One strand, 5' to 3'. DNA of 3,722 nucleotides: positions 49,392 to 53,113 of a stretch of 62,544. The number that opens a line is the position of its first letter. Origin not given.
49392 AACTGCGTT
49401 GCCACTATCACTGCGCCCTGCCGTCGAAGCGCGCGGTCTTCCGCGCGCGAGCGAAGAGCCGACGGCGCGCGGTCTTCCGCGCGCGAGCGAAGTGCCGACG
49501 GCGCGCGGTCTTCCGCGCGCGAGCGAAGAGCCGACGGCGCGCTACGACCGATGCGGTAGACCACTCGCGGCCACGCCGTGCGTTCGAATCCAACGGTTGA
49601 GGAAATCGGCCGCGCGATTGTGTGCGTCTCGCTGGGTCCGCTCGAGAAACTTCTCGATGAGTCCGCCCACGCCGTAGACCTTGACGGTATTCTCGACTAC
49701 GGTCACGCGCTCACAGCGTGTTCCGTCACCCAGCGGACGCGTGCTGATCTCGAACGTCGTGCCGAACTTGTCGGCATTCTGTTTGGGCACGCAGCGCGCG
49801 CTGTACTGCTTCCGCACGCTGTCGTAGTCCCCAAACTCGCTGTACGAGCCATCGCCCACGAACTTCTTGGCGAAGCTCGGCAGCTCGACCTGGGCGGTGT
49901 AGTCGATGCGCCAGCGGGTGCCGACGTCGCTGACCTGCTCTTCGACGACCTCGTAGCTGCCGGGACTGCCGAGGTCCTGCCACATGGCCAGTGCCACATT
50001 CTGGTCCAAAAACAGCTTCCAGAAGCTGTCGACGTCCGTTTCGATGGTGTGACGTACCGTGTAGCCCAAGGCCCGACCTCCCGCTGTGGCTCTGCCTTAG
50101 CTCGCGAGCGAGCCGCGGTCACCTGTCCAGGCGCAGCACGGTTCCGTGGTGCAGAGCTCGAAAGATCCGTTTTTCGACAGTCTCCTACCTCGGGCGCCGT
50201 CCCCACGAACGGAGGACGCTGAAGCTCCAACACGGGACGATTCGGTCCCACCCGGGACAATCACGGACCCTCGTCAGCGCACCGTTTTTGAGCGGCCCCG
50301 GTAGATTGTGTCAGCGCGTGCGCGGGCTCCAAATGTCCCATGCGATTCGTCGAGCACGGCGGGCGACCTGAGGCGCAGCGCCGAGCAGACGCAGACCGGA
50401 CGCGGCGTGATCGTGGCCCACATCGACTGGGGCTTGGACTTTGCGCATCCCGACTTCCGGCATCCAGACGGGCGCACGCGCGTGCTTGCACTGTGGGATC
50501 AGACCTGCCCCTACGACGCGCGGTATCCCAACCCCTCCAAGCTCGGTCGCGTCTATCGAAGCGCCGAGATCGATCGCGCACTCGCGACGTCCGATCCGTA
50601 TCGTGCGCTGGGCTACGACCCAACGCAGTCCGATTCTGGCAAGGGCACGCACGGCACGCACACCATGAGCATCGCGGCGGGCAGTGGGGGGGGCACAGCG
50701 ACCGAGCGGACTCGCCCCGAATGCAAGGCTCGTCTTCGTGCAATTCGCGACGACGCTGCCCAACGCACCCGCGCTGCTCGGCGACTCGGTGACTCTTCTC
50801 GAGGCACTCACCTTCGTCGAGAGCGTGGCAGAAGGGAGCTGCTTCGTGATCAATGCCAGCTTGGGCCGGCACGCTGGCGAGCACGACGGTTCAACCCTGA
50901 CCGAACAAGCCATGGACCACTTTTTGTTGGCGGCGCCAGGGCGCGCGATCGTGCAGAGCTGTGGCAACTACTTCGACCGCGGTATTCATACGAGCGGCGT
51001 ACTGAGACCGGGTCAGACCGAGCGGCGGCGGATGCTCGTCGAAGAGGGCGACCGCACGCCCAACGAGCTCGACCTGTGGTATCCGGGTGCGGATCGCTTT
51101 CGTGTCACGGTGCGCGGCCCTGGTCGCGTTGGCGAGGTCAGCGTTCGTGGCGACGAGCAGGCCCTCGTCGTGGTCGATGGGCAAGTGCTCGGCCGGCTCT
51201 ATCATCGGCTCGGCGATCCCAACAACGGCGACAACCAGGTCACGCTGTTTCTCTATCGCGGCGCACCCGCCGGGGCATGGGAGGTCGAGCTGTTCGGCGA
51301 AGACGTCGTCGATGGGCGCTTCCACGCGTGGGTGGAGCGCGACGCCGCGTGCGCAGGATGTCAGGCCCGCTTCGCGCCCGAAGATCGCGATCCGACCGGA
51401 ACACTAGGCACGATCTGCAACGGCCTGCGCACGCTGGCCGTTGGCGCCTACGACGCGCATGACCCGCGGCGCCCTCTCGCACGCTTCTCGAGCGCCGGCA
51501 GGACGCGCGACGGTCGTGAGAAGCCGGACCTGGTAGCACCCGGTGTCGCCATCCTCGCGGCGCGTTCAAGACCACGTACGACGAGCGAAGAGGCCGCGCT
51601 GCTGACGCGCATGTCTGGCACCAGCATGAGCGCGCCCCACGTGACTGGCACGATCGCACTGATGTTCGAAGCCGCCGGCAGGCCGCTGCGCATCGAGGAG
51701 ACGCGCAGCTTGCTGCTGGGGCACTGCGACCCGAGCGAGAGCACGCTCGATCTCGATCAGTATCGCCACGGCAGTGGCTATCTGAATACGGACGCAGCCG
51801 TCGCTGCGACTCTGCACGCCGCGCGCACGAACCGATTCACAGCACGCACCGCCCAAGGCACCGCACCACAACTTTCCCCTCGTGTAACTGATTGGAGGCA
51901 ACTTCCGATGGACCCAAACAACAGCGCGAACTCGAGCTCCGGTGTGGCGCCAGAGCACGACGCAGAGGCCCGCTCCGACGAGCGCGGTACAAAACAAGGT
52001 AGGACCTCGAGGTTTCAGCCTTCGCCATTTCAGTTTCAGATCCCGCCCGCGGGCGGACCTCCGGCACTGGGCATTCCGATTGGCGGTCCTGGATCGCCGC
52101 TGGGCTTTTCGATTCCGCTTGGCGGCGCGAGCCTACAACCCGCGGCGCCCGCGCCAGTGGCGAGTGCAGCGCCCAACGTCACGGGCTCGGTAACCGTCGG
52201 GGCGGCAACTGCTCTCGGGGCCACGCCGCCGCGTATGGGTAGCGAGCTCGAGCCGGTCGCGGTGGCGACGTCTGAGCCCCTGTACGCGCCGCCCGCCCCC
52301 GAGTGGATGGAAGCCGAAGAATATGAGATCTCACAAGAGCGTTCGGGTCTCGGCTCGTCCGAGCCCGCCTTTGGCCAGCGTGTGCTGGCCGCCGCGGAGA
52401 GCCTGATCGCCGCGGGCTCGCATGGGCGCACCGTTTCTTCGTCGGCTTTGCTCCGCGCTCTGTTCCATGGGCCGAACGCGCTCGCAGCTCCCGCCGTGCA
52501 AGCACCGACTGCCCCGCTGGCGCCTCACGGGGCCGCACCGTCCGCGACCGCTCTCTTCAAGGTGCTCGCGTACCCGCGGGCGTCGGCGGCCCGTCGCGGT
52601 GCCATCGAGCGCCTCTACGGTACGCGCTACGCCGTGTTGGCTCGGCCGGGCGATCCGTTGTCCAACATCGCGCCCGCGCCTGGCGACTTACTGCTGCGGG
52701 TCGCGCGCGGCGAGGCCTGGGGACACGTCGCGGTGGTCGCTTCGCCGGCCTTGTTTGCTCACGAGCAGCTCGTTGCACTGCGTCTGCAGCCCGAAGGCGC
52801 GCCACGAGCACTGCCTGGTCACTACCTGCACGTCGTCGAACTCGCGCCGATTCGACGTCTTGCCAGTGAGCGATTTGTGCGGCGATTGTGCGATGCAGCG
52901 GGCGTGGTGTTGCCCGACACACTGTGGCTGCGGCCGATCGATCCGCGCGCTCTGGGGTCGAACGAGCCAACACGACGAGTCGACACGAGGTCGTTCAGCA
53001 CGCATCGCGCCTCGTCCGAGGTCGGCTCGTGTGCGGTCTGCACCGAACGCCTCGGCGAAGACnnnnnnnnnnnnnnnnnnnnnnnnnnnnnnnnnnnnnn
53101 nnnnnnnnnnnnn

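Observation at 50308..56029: A roughly 1900-aa serial hydrolase combining protease, esterase-like, M23-like, peptidoglycan-binding and GH19-like modules, with no secretion signal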

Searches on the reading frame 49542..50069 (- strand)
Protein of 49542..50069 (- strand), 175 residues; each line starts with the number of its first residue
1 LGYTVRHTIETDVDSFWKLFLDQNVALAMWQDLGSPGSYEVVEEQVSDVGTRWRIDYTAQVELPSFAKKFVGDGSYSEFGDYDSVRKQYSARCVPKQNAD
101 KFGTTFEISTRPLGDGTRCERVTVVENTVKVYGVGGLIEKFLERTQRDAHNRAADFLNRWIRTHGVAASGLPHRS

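Call 11: search_protein_families(library=pfam, max_evalue=0.1, proteins=[window:49542-50069:-])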
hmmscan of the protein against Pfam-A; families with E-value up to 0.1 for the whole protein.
window:49542-50069:- (175 aa): 1 family
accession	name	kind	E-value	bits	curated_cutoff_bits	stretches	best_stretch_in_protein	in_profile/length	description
PF10698.15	DUF2505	-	2.5e-12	47.6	26.9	1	5-161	2-158/158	Protein of unknown function (DUF2505)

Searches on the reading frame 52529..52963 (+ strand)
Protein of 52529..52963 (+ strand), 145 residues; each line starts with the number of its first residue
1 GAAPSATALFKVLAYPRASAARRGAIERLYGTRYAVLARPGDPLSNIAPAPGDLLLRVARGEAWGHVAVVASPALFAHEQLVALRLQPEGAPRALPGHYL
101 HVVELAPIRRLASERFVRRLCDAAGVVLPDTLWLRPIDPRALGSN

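Call 31: search_solved_structures(query=A3, max_evalue=10, show_alignments=1)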
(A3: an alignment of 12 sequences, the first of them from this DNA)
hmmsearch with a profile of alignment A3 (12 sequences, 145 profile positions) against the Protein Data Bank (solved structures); distinct sequences matched with E-value up to 10: 0.

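Call 70: find_homologous_proteins(query=A3, max_evalue=0.001)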
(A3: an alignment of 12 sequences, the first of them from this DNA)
Query A3 (12 sequences) (145 aa, profile of the alignment): 1 proteins with E <= 0.001 among 8000 candidates.
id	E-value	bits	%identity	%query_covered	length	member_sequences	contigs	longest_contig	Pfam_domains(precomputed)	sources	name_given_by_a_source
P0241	4.5e-32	129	44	79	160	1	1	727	-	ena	-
